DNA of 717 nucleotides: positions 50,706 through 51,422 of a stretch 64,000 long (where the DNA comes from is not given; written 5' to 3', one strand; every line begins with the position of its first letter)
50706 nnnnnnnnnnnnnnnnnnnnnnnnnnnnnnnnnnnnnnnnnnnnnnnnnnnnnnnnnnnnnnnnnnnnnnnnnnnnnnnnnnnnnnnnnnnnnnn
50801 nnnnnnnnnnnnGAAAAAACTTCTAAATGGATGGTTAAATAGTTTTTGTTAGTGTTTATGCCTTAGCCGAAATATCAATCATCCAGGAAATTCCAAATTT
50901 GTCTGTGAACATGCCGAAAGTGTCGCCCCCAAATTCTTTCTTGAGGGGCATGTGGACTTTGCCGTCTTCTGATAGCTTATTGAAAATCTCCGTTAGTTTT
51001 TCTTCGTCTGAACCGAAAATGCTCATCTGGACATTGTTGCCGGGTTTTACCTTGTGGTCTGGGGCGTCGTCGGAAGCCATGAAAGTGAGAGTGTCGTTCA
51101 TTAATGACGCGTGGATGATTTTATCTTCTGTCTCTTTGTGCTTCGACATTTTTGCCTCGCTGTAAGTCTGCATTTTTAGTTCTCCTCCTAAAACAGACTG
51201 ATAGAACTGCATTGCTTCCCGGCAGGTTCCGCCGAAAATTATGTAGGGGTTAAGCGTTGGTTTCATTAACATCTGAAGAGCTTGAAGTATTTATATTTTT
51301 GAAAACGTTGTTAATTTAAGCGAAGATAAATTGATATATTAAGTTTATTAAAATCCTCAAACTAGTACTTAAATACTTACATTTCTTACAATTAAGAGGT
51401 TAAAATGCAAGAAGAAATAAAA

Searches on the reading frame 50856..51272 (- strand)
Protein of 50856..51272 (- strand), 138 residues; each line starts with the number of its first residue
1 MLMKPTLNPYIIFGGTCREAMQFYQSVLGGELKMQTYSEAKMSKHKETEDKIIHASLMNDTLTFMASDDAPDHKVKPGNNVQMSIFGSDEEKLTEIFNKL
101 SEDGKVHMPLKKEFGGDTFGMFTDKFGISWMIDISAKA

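Call 77: search_protein_families(library=pfam, proteins=[window:50856-51272:-], max_evalue=0.001)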
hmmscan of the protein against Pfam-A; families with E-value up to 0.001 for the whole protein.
window:50856-51272:- (138 aa): 2 families
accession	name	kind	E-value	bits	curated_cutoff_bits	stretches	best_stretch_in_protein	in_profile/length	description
PF00903.31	Glyoxalase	-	5.2e-14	53.1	20.6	1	7-132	2-121/121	Glyoxalase/Bleomycin resistance protein/Dioxygenase superfamily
PF06983.19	3-dmu-9_3-mt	-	2.1e-12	48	24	1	8-132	4-115/116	3-demethylubiquinone-9 3-methyltransferase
